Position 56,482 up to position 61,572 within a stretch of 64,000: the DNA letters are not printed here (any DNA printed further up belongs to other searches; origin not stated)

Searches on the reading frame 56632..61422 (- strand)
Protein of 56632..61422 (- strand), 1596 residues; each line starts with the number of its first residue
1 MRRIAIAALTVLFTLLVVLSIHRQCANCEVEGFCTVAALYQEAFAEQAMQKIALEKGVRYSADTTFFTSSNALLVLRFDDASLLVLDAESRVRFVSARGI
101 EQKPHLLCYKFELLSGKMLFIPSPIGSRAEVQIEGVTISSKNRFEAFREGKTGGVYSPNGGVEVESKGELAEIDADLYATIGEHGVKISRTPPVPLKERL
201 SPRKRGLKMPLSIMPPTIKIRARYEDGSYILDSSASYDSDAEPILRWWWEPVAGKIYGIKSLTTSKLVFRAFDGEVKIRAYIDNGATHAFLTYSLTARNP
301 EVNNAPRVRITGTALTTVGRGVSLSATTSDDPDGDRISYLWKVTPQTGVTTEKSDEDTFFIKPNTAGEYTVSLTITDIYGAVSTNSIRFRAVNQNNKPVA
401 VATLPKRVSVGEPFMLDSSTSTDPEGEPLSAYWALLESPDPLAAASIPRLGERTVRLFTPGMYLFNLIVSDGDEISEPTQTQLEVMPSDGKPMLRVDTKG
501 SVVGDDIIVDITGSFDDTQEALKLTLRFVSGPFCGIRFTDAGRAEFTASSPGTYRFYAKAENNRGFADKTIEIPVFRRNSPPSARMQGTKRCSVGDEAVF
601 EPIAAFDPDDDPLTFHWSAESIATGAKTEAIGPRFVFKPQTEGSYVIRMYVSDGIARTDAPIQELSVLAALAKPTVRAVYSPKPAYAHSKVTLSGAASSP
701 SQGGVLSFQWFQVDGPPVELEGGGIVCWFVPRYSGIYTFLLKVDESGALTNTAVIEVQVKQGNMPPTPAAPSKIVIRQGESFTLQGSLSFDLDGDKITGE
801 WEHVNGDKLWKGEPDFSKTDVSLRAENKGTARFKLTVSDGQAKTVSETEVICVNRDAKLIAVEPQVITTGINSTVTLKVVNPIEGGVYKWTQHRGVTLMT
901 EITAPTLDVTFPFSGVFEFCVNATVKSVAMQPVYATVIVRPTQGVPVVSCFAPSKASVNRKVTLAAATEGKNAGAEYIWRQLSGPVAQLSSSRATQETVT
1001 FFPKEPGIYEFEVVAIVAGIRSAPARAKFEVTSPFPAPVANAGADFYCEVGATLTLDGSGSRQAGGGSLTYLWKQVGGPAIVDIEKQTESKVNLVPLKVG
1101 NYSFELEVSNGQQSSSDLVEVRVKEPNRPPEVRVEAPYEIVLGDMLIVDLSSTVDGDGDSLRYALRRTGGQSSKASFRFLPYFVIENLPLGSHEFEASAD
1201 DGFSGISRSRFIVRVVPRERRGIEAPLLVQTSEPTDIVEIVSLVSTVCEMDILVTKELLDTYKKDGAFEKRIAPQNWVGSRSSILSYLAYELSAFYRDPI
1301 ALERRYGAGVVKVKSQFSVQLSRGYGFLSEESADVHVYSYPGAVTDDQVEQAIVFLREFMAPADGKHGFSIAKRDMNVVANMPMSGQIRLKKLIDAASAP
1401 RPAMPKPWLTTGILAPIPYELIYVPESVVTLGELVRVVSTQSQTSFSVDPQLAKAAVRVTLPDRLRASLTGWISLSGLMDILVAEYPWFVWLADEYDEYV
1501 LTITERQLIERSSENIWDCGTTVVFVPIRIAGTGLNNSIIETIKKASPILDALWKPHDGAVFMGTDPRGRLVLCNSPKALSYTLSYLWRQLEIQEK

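Call 6: search_protein_families(library=pfam, proteins=[window:56632-61422:-], max_evalue=0.01)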
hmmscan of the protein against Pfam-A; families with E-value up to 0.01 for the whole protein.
window:56632-61422:- (1596 aa): 8 families
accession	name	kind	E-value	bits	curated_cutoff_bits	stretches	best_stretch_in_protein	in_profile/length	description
PF22352.2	K319L-like_PKD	-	9.5e-49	163.8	27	4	1042-1123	1-84/84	K319L-like, PKD domain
PF18911.6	PKD_4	-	3.1e-34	117.3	27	3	303-387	1-81/85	PKD domain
PF00801.26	PKD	-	1e-22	80.4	23.5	1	318-384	13-74/80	PKD domain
PF17963.7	Big_9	-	5.6e-17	62.8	23.6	1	303-388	1-87/89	Bacterial Ig domain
PF21027.3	Sde0182_C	-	2.1e-16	60.7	27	0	322-362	2-37/83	Cellulose-binding protein Sde0182, C-terminal domain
PF07495.19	Y_Y_Y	-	4.9e-14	52.4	26.6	0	539-564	25-50/65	Y_Y_Y domain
PF02010.21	REJ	-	0.00057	19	25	0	712-849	37-152/452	REJ domain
PF17892.7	Cadherin_5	-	0.0017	18.6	26.5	0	825-853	69-97/98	Cadherin-like domain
